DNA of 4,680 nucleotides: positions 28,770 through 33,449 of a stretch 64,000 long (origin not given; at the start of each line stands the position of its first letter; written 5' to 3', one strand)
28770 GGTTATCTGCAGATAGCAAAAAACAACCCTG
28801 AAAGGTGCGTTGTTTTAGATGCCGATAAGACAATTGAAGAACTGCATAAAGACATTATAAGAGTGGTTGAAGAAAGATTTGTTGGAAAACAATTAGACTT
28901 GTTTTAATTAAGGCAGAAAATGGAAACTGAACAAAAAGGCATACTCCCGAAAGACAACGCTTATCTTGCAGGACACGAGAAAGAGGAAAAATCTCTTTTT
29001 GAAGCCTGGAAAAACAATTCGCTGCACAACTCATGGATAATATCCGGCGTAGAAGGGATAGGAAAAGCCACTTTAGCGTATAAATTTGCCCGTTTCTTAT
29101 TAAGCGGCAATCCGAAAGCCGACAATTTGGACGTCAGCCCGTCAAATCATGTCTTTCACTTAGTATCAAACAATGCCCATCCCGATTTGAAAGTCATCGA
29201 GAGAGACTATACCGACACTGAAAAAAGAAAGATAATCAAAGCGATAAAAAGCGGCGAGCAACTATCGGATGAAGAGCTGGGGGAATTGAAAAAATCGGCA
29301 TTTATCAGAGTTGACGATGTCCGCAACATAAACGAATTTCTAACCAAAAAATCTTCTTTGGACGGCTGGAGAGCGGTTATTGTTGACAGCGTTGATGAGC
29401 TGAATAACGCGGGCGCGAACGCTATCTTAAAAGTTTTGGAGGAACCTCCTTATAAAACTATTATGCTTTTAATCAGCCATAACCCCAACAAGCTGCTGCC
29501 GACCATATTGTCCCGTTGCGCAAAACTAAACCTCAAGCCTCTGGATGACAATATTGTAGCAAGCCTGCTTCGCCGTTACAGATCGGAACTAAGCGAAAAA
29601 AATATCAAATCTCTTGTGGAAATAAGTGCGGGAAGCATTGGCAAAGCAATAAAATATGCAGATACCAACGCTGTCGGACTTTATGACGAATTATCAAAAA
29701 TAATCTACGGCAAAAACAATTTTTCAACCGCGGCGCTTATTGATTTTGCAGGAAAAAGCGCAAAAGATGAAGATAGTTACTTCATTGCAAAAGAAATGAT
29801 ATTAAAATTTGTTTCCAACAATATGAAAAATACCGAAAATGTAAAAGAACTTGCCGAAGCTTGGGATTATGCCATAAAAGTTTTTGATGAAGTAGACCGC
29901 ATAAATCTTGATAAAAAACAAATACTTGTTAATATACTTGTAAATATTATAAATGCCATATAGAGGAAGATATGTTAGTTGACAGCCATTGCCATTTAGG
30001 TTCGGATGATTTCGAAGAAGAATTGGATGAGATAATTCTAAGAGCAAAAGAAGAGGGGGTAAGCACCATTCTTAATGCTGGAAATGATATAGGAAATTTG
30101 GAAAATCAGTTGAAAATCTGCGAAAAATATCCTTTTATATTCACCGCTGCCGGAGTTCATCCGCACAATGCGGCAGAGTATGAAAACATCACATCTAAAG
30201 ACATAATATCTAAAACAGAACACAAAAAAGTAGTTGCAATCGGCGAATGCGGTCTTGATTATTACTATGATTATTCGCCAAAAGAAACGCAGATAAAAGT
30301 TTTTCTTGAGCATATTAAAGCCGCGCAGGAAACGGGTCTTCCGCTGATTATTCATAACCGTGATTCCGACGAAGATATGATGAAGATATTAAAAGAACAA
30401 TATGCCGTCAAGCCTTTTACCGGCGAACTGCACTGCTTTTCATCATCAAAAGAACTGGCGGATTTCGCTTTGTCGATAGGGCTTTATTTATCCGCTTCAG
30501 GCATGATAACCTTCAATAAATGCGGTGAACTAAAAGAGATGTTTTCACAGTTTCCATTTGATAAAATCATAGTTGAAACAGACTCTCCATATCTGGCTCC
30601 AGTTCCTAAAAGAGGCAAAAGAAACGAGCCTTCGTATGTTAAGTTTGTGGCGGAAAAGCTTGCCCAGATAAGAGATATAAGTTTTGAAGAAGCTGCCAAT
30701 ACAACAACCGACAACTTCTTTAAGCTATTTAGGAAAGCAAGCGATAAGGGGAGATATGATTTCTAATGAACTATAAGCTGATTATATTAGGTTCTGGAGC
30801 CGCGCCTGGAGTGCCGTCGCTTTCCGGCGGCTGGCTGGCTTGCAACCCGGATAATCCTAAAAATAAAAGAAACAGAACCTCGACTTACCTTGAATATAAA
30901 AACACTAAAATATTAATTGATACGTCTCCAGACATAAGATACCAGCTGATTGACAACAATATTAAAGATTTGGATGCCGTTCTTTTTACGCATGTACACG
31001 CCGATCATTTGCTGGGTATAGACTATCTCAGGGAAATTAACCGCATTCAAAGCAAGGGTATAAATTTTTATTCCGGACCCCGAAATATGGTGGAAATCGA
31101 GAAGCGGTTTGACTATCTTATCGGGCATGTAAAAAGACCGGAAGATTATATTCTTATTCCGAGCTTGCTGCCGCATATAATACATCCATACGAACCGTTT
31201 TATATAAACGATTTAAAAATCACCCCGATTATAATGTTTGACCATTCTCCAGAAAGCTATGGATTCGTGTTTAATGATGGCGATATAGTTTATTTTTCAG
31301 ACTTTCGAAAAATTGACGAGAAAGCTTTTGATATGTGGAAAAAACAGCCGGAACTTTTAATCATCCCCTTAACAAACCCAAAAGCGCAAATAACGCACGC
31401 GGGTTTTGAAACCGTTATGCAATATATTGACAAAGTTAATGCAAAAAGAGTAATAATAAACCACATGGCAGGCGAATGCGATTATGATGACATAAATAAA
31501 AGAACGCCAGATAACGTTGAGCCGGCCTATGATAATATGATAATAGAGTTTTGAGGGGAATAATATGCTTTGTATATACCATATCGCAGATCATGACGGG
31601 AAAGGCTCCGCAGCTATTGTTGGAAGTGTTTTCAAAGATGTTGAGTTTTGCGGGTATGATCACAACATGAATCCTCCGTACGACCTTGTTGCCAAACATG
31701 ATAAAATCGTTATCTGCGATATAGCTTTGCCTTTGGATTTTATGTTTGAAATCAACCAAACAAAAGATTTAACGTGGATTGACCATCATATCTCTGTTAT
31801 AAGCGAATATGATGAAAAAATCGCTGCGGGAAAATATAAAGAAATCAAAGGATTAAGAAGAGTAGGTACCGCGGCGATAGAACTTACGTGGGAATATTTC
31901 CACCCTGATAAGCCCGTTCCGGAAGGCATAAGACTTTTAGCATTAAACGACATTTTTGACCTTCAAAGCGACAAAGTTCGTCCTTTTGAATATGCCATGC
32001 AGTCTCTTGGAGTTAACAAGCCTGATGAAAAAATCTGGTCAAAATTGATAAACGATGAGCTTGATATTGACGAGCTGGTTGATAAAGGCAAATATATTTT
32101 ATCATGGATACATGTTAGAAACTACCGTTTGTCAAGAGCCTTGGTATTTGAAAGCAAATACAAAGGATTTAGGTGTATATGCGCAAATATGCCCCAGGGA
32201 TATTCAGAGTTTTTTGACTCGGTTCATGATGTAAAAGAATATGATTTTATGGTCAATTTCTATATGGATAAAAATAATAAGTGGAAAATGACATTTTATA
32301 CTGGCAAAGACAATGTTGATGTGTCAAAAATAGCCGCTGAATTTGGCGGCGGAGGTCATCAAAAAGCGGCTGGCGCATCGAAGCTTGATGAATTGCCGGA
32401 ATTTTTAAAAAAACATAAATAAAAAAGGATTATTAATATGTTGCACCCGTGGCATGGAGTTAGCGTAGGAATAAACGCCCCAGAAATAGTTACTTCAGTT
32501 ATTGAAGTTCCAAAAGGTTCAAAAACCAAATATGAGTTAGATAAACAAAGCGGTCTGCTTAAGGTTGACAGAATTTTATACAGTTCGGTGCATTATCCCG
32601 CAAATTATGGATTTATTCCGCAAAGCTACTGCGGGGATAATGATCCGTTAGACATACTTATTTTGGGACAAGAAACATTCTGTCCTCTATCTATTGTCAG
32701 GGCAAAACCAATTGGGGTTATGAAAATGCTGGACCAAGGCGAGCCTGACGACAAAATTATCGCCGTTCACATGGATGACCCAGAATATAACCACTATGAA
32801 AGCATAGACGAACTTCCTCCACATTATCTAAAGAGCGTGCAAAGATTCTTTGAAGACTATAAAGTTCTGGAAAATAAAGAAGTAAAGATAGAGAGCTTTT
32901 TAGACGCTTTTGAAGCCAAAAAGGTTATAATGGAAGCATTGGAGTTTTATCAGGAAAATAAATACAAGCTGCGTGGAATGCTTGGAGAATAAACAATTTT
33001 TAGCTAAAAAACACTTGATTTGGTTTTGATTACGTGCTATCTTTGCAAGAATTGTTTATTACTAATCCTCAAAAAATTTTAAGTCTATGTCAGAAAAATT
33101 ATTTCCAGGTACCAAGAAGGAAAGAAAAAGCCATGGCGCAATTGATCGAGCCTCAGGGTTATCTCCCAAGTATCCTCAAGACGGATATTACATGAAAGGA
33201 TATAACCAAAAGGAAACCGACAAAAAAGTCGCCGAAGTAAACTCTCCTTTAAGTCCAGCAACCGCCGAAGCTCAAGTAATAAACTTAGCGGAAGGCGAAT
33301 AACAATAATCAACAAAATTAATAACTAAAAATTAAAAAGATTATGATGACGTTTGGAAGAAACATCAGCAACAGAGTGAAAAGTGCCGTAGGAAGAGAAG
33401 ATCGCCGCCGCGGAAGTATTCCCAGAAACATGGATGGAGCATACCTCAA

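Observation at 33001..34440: Tandem array of three promoter-leader-ORF-terminator modules encoding four small paralogous proteins of no recognisable family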

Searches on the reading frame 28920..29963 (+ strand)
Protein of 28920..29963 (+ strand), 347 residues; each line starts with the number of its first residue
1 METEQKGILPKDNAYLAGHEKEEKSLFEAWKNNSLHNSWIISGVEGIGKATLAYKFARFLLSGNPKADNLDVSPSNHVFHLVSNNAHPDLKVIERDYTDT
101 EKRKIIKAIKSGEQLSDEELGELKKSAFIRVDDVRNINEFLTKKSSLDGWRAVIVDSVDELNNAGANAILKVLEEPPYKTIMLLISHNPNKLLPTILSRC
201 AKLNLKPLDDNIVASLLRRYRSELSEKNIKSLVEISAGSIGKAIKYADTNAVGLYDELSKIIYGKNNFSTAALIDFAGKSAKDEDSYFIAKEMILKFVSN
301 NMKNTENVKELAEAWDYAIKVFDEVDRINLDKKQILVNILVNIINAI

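Call 15: search_protein_families(library=pfam, proteins=[window:28920-29963:+], max_evalue=0.00001)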
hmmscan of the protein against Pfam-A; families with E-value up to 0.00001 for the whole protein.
window:28920-29963:+ (347 aa): 1 family
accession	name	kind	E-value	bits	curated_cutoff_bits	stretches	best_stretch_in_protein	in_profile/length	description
PF13177.12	DNA_pol3_delta2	-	2e-37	129.1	27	1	19-208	2-160/161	DNA polymerase III, delta subunit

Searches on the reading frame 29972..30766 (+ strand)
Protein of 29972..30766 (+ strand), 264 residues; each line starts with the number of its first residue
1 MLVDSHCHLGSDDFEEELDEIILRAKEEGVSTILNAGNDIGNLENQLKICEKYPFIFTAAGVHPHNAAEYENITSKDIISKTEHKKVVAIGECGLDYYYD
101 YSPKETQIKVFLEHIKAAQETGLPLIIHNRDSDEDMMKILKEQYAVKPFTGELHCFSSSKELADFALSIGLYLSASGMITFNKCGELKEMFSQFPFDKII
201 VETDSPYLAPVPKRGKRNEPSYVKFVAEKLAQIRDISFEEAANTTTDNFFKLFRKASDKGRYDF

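Call 15: search_protein_families(library=pfam, proteins=[window:29972-30766:+], max_evalue=0.00001)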
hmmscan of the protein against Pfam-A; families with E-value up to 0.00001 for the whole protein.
window:29972-30766:+ (264 aa): 1 family
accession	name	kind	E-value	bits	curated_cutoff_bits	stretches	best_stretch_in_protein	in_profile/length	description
PF01026.27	TatD_DNase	-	4.1e-80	269.3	27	1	3-254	1-253/253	TatD related DNase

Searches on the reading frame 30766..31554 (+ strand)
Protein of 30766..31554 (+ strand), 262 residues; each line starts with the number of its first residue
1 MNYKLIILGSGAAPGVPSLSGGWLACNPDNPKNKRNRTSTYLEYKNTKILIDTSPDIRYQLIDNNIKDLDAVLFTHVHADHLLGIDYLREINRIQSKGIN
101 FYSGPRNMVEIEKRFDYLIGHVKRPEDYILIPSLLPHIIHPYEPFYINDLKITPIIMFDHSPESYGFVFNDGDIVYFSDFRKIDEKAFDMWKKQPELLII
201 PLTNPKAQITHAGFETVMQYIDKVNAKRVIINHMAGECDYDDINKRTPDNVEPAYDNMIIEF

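Call 15: search_protein_families(library=pfam, proteins=[window:30766-31554:+], max_evalue=0.00001)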
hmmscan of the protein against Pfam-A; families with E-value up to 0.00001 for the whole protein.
window:30766-31554:+ (262 aa): 2 families
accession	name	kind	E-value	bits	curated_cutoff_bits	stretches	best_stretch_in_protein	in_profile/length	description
PF12706.13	Lactamase_B_2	-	1.9e-24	86.8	27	1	47-234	1-200/200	Beta-lactamase superfamily domain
PF00753.33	Lactamase_B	-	2.6e-11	44.3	22.7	1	36-189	5-159/196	Metallo-beta-lactamase superfamily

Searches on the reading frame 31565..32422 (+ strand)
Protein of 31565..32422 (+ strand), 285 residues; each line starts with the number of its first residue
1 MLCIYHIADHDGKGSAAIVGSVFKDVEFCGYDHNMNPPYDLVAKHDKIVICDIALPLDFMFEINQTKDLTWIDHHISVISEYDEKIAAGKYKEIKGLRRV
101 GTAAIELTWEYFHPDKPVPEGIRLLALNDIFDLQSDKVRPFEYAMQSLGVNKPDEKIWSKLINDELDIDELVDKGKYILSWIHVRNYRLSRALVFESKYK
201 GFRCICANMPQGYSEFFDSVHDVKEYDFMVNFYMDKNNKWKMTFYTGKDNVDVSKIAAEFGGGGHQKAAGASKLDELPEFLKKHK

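Call 15: search_protein_families(library=pfam, proteins=[window:31565-32422:+], max_evalue=0.00001)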
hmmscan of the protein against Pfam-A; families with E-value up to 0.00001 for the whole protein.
window:31565-32422:+ (285 aa): 1 family
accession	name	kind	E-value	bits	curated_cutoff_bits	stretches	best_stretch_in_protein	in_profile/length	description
PF02272.25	DHHA1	-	3.8e-07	30.9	25.9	1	218-283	23-95/102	DHHA1 domain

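Call 51: find_related_loci(query=window:31565-32419:+, collection=metagenome_contigs, flank=10000)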
Query window:31565-32419:+ (285 aa) in metagenome_contigs; peptide patterns used: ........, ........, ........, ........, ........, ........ (x = any residue, [..] = any of these).
36 stretches matched a pattern; 18 encode a relative of the query (tblastn E <= 1e-3); 18 distinct loci.
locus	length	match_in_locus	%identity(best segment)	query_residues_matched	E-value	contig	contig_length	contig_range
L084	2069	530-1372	67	1-282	3e-133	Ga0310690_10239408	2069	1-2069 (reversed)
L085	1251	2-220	68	162-236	4e-29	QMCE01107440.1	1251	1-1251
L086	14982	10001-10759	29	2-272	1e-19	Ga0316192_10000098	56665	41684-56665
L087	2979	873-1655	28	1-272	4e-17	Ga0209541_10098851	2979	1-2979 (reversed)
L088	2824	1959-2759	28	48-284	9e-17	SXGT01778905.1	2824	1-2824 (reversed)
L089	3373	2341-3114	27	1-270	1e-15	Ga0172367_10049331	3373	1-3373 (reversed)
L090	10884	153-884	26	2-257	3e-15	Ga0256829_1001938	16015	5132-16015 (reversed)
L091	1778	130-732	28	57-270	1e-14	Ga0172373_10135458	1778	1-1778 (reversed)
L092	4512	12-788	26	1-270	4e-14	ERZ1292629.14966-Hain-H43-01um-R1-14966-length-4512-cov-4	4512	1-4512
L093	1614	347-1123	26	1-270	3e-14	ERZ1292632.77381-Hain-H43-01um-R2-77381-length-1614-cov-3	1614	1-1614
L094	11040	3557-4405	23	1-270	2e-11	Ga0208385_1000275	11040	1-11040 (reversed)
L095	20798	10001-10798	23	3-266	3e-11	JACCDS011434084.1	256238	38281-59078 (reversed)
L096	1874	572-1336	26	2-265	2e-10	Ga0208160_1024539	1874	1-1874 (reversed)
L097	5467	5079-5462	29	2-131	3e-10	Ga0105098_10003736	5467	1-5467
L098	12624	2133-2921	24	1-270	9e-10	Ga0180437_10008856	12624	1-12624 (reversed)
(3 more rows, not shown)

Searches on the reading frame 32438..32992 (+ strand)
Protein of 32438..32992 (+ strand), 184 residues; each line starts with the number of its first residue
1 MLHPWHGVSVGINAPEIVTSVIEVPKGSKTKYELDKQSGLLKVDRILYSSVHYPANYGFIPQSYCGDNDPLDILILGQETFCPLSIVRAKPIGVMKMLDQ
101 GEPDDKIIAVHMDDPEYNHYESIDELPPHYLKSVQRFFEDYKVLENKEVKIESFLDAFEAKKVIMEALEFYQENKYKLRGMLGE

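Call 15: search_protein_families(library=pfam, proteins=[window:32438-32992:+], max_evalue=0.00001)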
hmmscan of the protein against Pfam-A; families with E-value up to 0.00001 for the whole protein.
window:32438-32992:+ (184 aa): 1 family
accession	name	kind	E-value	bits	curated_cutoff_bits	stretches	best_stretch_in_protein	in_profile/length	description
PF00719.24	Pyrophosphatase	-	1.8e-59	200.4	23.5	1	21-172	2-153/153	Inorganic pyrophosphatase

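Call 20: find_related_loci(query=window:32438-32989:+, collection=genome_contigs, flank=10000)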
Query window:32438-32989:+ (184 aa) in genome_contigs; peptide patterns used: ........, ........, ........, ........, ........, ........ (x = any residue, [..] = any of these).
600 stretches matched a pattern (row limit reached: there are more); 599 encode a relative of the query (tblastn E <= 1e-3); the best 80 are kept; 80 distinct loci.
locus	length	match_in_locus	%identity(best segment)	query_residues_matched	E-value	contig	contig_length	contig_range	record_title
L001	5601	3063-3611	75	1-183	3e-92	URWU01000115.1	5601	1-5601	uncultured Alphaproteobacteria bacterium isolate UMGS1426 genome assembly, contig: NODE_1718_length_5601_cov_4.378832, w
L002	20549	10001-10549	74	1-183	4e-91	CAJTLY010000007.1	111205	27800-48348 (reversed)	MAG TPA_asm: uncultured Alphaproteobacteria bacterium isolate MGBC103387 genome assembly, contig: MGBC103387.7, whole ge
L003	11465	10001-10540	74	1-180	6e-89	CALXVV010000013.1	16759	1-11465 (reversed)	MAG: uncultured Alphaproteobacteria bacterium isolate E04__bin378 genome assembly, contig: E04__k127_5402659, whole geno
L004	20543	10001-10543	72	1-181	3e-88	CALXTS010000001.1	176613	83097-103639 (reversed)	MAG: uncultured Alphaproteobacteria bacterium isolate BRZ_SL__bin119 genome assembly, contig: BRZ_SL__NODE_47_length_176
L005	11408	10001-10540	73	1-180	5e-88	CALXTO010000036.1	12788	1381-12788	MAG: uncultured Alphaproteobacteria bacterium isolate BRZ_CT__bin33 genome assembly, contig: BRZ_CT__NODE_5984_length_12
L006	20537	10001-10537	71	1-179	3e-85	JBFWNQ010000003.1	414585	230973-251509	MAG: Bacteriovoracia bacterium isolate CA_2019_TPBF_116 NODE_183_length_414585_cov_9.917929_TPBF, whole genome shotgun s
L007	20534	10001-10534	70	2-179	3e-84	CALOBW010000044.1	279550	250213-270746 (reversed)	MAG: uncultured Thermodesulfobacteriota bacterium isolate LOGT_bin.0174 genome assembly, contig: contig_47460, whole gen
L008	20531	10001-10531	70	2-178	8e-83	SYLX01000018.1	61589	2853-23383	MAG: Bdellovibrionales bacterium isolate F1-80-MAGs081 F1-80__c56943, whole genome shotgun sequence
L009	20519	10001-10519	69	2-174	1e-82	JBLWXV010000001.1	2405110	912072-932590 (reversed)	MAG: Bacteriovoracaceae bacterium isolate EA23-02 A23maxbin.008RE.5K@1, whole genome shotgun sequence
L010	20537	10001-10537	67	2-180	1e-82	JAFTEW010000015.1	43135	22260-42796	MAG: Alphaproteobacteria bacterium isolate RGIG3755 Roe_deer_Abomasum-1__c50300, whole genome shotgun sequence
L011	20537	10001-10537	66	2-180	3e-81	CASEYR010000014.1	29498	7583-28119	uncultured Alphaproteobacteria bacterium isolate B5_L1_362362_idba_bin.105 genome assembly, contig: B5_L1_362362_idba_bi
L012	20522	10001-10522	70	1-174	4e-81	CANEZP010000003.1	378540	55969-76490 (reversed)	MAG: Bdellovibrionaceae bacterium isolate Jr-03apr18-63 genome assembly, contig: Jr-03apr18-C8, whole genome shotgun seq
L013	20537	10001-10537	65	2-180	2e-80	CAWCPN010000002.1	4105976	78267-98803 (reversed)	MAG: uncultured Acidobacteriota bacterium isolate MFD04944.bin.1.75 genome assembly, contig: contig_2100, whole genome s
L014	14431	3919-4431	70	2-172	1e-80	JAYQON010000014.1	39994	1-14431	MAG: Bdellovibrionales bacterium isolate SD3114_S44.metabat_sens.055 NODE_338_length_39994_cov_4.76719, whole genome sho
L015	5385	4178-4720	67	2-182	3e-80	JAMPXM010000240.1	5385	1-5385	MAG: Pseudobdellovibrionaceae bacterium isolate R2F_R2FSRR_metabat.31 R2F_C9585, whole genome shotgun sequence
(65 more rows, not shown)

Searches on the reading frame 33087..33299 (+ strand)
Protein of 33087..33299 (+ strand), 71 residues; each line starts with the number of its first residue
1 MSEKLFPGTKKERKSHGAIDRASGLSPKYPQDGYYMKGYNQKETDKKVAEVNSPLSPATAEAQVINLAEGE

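Call 6: search_protein_families(library=pfam, proteins=[window:33087-33299:+], max_evalue=10)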
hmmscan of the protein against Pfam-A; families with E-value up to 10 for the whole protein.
window:33087-33299:+ (71 aa): 0 families

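Call 7: search_protein_families(library=ncbifam, proteins=[window:33087-33299:+], max_evalue=10)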
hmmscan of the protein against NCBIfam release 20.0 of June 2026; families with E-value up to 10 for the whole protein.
window:33087-33299:+ (71 aa): 0 families

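Call 8: search_protein_families(library=phrogs, proteins=[window:33087-33299:+], max_evalue=10)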
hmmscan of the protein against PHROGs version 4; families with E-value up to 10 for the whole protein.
window:33087-33299:+ (71 aa): 0 families

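Call 75: search_protein_families(library=padloc, proteins=[window:33087-33299:+], max_evalue=10)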
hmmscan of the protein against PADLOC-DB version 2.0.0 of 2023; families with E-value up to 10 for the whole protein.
window:33087-33299:+ (71 aa): 0 families

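Call 84: list_cluster_members(proteins=[window:33087-33299:+, window:33343-33522:+, L081:9524-9784:+, P0004, P0005, P0006])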
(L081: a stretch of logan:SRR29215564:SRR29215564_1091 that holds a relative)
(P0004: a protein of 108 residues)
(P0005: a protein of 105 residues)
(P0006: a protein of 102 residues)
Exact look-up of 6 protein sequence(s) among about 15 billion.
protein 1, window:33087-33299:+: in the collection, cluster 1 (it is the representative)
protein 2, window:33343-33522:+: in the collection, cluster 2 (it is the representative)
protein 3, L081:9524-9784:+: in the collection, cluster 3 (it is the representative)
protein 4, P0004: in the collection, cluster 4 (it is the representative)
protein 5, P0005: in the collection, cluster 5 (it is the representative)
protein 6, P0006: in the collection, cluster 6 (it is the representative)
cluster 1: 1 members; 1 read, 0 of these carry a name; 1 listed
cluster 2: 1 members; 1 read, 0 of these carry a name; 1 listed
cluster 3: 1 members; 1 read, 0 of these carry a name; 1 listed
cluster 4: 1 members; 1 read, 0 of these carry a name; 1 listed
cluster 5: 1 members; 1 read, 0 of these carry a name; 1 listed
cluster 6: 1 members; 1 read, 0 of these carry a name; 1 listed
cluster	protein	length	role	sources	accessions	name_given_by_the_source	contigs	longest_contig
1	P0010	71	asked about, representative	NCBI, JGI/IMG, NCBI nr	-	-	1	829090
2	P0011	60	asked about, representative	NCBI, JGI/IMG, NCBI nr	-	-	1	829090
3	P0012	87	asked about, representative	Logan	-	-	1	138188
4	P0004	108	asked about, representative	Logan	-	-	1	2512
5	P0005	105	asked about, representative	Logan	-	-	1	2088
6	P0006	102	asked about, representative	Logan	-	-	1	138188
